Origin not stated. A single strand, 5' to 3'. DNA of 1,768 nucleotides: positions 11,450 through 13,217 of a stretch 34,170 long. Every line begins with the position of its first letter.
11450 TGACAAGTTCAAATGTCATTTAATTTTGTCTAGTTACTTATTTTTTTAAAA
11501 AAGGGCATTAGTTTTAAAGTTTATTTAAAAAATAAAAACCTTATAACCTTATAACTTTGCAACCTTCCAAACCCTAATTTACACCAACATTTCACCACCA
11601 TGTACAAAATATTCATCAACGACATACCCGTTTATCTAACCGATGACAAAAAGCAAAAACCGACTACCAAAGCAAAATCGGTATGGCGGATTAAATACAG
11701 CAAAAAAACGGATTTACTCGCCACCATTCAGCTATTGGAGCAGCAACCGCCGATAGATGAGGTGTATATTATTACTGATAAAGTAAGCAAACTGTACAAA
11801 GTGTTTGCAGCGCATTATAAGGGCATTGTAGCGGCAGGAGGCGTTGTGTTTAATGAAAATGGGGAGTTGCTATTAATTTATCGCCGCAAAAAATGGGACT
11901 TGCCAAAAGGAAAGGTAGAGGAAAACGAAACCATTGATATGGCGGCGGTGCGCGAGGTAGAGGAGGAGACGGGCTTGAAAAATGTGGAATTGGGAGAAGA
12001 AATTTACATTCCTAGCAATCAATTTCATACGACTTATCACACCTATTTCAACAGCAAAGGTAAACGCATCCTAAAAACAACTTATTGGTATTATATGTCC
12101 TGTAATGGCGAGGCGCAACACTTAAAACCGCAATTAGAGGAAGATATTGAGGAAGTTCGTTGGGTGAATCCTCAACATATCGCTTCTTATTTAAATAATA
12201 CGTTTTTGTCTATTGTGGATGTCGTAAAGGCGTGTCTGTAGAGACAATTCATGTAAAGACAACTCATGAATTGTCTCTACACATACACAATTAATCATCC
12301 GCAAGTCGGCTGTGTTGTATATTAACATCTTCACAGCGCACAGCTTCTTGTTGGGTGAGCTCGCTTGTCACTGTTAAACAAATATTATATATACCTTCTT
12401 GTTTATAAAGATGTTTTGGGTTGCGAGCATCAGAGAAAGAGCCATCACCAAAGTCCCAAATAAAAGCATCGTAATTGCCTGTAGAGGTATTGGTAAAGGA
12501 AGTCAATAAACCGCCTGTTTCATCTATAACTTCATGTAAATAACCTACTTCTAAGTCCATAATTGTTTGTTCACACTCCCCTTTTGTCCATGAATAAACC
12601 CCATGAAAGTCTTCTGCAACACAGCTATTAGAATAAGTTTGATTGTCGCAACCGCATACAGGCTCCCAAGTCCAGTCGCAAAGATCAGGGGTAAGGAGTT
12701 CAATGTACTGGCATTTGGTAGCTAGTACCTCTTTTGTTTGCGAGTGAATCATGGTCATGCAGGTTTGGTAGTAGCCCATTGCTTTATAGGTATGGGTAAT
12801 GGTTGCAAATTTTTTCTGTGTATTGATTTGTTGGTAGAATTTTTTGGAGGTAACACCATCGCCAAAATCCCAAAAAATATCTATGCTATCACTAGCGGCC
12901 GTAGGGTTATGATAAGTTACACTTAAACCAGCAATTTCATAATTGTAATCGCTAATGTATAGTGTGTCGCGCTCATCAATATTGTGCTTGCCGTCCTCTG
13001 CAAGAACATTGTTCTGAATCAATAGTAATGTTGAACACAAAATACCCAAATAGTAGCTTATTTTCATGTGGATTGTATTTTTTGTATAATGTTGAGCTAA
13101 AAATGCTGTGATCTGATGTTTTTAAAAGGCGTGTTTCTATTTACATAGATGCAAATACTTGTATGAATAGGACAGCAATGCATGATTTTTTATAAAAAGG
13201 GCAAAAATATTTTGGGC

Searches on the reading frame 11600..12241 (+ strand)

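Call 16: search_protein_families(library=pfam, proteins=[window:11600-12241:+], max_evalue=0.001)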
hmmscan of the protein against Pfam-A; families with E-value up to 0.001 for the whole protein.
window:11600-12241:+ (213 aa): 2 families
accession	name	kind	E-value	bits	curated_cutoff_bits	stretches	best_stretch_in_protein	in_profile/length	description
PF00293.34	NUDIX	-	1.9e-22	80.1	21.1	1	77-194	4-118/134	NUDIX domain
PF14815.12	NUDIX_4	-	0.00024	21.3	35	1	82-197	4-101/113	NUDIX domain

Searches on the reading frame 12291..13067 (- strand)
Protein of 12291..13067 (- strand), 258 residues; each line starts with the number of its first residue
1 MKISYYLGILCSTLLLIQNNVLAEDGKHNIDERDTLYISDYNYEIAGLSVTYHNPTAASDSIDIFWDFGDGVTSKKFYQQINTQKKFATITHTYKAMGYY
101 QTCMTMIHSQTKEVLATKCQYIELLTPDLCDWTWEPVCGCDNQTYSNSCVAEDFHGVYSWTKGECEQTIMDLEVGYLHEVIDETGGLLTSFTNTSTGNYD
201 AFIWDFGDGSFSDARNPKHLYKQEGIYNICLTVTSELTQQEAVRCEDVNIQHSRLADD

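Call 17: search_protein_families(library=pfam, proteins=[window:12291-13067:-], max_evalue=0.001)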
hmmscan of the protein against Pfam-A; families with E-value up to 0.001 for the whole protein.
window:12291-13067:- (258 aa): 4 families
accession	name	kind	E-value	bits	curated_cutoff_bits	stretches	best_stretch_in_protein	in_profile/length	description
PF18911.6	PKD_4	-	6e-18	65.1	27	1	189-236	24-71/85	PKD domain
PF00801.26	PKD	-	4e-13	49.6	23.5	2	196-237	26-69/80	PKD domain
PF00050.26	Kazal_1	-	3.7e-06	27.3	21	1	129-150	8-29/49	Kazal-type serine protease inhibitor domain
PF07648.20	Kazal_2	-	0.00013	22.5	22.8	1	129-149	5-26/48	Kazal-type serine protease inhibitor domain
